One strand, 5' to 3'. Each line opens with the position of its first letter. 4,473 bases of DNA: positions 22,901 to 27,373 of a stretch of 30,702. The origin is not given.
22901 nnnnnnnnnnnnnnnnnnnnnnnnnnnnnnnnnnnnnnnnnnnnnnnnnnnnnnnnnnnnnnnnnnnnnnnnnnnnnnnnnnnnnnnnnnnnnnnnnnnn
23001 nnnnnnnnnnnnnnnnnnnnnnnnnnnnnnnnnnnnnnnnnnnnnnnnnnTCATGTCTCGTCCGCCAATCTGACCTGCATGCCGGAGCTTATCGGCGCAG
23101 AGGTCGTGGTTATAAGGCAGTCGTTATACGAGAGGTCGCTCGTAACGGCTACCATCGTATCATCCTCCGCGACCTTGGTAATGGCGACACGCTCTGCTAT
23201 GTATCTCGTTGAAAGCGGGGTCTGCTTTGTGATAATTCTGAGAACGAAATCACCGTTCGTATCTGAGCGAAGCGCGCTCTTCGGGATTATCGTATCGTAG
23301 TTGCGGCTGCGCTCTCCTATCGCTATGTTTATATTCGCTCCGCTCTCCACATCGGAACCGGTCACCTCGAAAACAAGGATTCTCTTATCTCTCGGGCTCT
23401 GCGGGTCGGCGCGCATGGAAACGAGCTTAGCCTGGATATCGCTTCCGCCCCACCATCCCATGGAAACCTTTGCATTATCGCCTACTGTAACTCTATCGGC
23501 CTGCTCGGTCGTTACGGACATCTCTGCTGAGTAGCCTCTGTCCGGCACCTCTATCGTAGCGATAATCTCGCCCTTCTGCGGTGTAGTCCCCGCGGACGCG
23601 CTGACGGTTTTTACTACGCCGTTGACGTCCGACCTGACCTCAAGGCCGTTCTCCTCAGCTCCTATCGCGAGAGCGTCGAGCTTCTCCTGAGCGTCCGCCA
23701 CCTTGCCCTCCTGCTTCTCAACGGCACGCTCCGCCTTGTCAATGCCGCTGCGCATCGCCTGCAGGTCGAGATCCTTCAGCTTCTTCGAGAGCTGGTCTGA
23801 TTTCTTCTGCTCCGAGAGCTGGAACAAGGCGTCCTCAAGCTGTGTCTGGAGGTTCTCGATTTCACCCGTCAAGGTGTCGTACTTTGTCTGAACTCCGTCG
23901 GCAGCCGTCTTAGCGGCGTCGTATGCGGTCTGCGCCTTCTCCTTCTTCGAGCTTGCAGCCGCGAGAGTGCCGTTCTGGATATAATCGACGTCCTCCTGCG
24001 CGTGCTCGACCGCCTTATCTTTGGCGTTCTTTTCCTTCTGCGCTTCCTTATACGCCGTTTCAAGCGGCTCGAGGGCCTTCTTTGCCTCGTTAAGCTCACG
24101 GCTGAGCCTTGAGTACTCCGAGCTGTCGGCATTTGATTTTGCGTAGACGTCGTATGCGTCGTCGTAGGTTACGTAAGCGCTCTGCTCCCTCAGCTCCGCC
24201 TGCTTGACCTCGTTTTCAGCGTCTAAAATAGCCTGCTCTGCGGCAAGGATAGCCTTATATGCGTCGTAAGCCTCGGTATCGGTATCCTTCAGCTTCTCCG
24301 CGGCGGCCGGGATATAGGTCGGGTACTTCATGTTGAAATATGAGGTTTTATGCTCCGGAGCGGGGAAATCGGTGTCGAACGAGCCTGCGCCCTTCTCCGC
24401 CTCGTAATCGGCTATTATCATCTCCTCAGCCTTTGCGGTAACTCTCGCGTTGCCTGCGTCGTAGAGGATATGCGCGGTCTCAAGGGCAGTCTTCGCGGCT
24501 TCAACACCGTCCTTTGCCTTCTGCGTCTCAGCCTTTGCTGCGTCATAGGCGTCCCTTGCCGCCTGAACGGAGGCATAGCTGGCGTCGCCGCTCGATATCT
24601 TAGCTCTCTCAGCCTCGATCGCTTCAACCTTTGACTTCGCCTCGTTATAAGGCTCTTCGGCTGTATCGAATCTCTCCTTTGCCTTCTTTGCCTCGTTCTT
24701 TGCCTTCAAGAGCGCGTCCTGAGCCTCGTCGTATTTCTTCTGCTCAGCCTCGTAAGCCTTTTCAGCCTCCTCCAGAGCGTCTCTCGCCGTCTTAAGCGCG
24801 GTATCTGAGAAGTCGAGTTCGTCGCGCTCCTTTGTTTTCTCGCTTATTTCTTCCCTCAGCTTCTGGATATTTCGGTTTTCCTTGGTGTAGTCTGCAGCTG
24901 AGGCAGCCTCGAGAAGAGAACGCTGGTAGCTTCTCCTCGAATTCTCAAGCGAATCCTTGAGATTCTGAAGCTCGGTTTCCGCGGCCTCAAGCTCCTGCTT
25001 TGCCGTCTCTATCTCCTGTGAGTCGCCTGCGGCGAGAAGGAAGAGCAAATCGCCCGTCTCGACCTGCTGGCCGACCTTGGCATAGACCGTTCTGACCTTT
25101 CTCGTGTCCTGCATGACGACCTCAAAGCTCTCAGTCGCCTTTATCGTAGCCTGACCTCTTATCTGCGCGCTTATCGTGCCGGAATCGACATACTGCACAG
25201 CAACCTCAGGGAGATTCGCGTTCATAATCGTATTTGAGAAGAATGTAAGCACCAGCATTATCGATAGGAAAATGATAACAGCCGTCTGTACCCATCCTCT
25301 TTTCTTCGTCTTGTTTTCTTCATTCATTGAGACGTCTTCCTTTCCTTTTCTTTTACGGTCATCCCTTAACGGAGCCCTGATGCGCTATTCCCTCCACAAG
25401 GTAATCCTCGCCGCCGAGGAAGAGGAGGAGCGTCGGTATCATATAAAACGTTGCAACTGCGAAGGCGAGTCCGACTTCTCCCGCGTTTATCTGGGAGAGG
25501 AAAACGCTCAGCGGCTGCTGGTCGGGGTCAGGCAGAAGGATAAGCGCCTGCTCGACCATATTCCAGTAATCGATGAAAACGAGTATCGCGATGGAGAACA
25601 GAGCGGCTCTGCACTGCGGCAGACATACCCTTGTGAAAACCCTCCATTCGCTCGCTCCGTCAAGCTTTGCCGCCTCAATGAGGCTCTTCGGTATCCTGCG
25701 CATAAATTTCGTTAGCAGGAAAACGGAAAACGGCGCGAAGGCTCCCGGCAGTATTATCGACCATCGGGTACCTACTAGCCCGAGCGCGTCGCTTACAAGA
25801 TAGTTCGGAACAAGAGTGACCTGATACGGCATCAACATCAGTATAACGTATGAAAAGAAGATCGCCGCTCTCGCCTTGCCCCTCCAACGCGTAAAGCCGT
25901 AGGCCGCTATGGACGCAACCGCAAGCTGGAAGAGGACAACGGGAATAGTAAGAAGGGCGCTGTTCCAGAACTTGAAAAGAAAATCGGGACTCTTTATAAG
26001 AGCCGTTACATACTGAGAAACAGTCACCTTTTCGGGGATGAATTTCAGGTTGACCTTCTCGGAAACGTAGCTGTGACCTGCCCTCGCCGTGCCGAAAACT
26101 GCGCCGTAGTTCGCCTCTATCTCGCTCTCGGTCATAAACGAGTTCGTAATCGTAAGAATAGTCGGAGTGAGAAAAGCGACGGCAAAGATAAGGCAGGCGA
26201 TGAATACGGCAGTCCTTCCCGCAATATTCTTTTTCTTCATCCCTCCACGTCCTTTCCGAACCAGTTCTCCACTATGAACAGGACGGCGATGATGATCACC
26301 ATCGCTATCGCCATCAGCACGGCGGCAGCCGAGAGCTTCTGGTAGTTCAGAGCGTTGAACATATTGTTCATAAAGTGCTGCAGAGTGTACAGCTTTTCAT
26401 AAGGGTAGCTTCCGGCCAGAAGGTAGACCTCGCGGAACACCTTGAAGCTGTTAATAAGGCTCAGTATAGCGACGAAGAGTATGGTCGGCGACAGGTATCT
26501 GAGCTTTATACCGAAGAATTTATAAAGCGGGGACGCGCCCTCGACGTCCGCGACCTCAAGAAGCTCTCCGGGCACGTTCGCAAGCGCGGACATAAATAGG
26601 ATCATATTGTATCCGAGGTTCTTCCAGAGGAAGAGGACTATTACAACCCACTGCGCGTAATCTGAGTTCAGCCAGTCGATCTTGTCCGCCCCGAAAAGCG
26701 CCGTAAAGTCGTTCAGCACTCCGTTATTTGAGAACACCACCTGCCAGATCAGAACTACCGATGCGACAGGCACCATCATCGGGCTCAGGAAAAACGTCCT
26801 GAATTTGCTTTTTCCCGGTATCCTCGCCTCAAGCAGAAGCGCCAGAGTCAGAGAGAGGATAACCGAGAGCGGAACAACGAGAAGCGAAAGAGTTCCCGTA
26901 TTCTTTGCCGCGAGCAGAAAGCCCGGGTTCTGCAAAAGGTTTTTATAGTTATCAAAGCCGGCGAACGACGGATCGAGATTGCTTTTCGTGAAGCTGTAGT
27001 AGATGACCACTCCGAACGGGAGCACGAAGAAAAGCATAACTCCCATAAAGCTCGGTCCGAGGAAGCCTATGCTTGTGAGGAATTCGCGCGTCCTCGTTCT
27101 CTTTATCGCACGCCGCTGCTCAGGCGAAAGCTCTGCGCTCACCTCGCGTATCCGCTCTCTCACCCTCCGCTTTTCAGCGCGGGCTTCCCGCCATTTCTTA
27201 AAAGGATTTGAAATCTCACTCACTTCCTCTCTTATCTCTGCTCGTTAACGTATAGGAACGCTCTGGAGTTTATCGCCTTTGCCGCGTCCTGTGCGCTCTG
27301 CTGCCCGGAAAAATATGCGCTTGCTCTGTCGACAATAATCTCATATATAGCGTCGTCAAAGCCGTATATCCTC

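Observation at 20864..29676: Hybrid ABC system: a complete type I importer set interleaved with MacA/MacB-like exporter parts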

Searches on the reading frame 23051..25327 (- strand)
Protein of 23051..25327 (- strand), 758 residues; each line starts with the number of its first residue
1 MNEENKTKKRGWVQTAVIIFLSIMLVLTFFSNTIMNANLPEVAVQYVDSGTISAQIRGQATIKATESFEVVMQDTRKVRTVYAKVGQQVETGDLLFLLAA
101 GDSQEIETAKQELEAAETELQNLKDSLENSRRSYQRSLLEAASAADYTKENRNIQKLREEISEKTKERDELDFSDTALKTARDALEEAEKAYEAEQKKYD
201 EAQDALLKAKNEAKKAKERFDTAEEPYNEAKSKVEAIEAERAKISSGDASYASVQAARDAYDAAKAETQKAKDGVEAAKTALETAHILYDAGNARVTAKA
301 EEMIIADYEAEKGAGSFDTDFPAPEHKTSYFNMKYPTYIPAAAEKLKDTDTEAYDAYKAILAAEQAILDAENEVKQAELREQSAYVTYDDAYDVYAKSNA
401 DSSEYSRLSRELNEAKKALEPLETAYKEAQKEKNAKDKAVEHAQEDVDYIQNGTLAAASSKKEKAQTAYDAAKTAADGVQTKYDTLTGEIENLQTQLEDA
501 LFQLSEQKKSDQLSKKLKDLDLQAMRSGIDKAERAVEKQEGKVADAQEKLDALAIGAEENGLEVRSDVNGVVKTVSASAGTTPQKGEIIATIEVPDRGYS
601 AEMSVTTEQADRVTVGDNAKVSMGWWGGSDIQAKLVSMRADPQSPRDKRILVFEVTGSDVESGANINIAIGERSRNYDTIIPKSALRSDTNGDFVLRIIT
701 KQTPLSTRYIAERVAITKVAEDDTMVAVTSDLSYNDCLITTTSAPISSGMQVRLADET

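Call 3: search_protein_families(library=pfam, proteins=[window:23051-25327:-], max_evalue=0.01)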
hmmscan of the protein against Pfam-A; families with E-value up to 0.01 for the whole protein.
window:23051-25327:- (758 aa): 3 families
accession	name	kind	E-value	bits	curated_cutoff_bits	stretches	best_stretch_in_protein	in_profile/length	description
PF13437.12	HlyD_3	-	2.6e-07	31.8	22.2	1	564-659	2-97/106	HlyD family secretion protein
PF13533.13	Biotin_lipoyl_2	-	1e-05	25.7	29.8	0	77-96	10-29/32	Biotin-lipoyl like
PF00364.28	Biotin_lipoyl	-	5.6e-05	23.3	22.1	0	563-592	44-73/73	Biotin-requiring enzyme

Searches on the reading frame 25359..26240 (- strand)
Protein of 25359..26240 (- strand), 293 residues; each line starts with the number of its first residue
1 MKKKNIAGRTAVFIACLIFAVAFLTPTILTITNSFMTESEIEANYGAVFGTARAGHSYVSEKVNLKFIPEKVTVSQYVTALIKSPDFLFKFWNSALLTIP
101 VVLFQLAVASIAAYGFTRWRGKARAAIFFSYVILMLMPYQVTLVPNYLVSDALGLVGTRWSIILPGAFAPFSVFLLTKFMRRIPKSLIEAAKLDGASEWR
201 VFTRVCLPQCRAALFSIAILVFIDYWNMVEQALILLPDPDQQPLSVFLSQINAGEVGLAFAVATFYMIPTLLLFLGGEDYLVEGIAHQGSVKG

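Call 3: search_protein_families(library=pfam, proteins=[window:25359-26240:-], max_evalue=0.01)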
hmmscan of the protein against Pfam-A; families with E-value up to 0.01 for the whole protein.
window:25359-26240:- (293 aa): 1 family
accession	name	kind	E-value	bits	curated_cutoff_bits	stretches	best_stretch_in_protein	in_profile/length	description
PF00528.27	BPD_transp_1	-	2.8e-14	53.7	26.4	1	107-281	3-178/184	Binding-protein-dependent transport system inner membrane component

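Call 7: search_protein_families(library=ncbifam, proteins=[window:25359-26240:-], max_evalue=0.01)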
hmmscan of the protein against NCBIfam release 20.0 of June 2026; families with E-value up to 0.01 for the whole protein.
window:25359-26240:- (293 aa): 20 families
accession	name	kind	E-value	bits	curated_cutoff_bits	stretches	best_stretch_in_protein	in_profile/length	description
NF040932.1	ABC_arch_GlcU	equivalog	9e-27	94.4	340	1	64-290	57-269/272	glucose ABC transporter permease GlcU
NF008231.0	PRK10998.1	equivalog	1.7e-16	60.6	261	1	85-293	77-296/296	maltose ABC transporter permease MalG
NF008210.0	PRK10973.1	equivalog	2.6e-15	56.9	297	1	84-255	70-242/281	sn-glycerol-3-phosphate ABC transporter permease UgpE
TIGR03262.1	PhnU2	equivalog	1.5e-07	30.5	593.25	1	77-223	42-199/546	putative 2-aminoethylphosphonate ABC transporter permease subunit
NF011624.0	PRK15050.1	equivalog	3.6e-07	29.6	247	1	153-227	155-231/297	2-aminoethylphosphonate ABC transporter permease subunit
NF040931.1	ABC_arch_GlcT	equivalog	4.7e-06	26.4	360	1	169-226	155-212/278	glucose ABC transporter permease GlcT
NF007047.0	PRK09500.1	equivalog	7e-06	25.8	326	1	76-222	45-193/257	spermidine/putrescine ABC transporter permease PotC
TIGR02141.1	modB_ABC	equivalog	9.9e-06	25.3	182.6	1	146-222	67-145/208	molybdate ABC transporter permease subunit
TIGR01581.1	Mo_ABC_porter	hypoth_equivalog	2.8e-05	23.7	210.3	1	134-235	78-181/225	ABC transporter permease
TIGR00969.1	3a0106s02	subfamily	6.1e-05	22.6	240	1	158-216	142-202/272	sulfate ABC transporter permease subunit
TIGR03226.1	PhnU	equivalog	8e-05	22.2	283.45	1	168-230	190-252/311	2-aminoethylphosphonate ABC transporter permease subunit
NF008620.0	PRK11602.1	equivalog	0.00019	20.8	442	1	143-219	130-208/291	sulfate/thiosulfate ABC transporter permease CysW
NF008232.0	PRK10999.1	equivalog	0.00032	19.6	392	1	170-228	388-447/520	maltose ABC transporter permease MalF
NF007963.0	PRK10683.1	equivalog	0.00052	19.5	489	1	167-225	194-252/317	putrescine ABC transporter permease PotH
NF007852.0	PRK10561.1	equivalog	0.00077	19.4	335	1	177-219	178-220/295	sn-glycerol-3-phosphate ABC transporter permease UgpA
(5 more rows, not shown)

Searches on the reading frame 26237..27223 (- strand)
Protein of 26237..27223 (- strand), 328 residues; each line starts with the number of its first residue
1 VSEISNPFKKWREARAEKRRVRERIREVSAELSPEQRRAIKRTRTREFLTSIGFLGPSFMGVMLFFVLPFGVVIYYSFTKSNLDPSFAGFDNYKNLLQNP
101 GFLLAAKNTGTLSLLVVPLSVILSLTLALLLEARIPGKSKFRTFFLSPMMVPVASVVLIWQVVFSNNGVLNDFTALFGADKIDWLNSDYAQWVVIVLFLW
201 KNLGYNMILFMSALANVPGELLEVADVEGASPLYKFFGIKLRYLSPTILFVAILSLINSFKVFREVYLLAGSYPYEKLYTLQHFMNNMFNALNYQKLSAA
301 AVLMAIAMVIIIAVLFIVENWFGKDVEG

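Call 3: search_protein_families(library=pfam, proteins=[window:26237-27223:-], max_evalue=0.01)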
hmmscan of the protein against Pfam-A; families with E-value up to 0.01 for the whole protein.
window:26237-27223:- (328 aa): 1 family
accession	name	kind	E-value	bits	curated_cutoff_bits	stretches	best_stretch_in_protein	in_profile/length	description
PF00528.27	BPD_transp_1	-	3.1e-14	53.6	26.4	1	140-326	19-182/184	Binding-protein-dependent transport system inner membrane component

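Call 7: search_protein_families(library=ncbifam, proteins=[window:26237-27223:-], max_evalue=0.01)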
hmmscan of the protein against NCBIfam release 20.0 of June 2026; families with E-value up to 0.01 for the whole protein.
window:26237-27223:- (328 aa): 16 families
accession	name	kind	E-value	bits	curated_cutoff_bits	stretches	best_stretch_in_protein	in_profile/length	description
NF007852.0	PRK10561.1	equivalog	2.4e-25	90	335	1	55-315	18-283/295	sn-glycerol-3-phosphate ABC transporter permease UgpA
NF040931.1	ABC_arch_GlcT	equivalog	3.2e-21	76.2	360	1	59-321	7-275/278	glucose ABC transporter permease GlcT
TIGR03262.1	PhnU2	equivalog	2.5e-13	49.5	593.25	1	61-303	13-238/546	putative 2-aminoethylphosphonate ABC transporter permease subunit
NF008232.0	PRK10999.1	equivalog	3.9e-12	45.7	392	1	80-274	254-458/520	maltose ABC transporter permease MalF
TIGR01581.1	Mo_ABC_porter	hypoth_equivalog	4.1e-09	36.2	210.3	1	111-318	31-225/225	ABC transporter permease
TIGR00969.1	3a0106s02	subfamily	5.9e-09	35.8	240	1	53-313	18-265/272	sulfate ABC transporter permease subunit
NF008208.0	PRK10971.1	equivalog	1.5e-07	31.2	415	1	55-327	17-275/277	sulfate/thiosulfate ABC transporter permease CysT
NF006953.0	PRK09433.1-4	equivalog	1.6e-07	30.6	970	1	116-317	66-260/536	thiamine/thiamine pyrophosphate ABC transporter permease ThiP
TIGR02139.1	permease_CysT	equivalog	6.7e-07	29.2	246.1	1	62-319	16-259/265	sulfate ABC transporter permease subunit CysT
TIGR02141.1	modB_ABC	equivalog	8.6e-07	28.8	182.6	1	114-315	8-203/208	molybdate ABC transporter permease subunit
TIGR02140.1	permease_CysW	equivalog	2.9e-06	27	329.1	1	62-319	13-256/261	sulfate ABC transporter permease subunit CysW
NF007044.0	PRK09497.1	equivalog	3e-06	26.9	348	1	62-326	19-282/285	spermidine/putrescine ABC transporter permease PotB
NF011624.0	PRK15050.1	equivalog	5.7e-06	25.6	247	1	41-317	14-280/297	2-aminoethylphosphonate ABC transporter permease subunit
NF006951.0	PRK09433.1-2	equivalog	6.9e-06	24.9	788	1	113-318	63-261/535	thiamine/thiamine pyrophosphate ABC transporter permease ThiP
NF040839.1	tungstate_WtpB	equivalog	9.4e-05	22.2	340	1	92-317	32-247/251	tungstate ABC transporter permease WtpB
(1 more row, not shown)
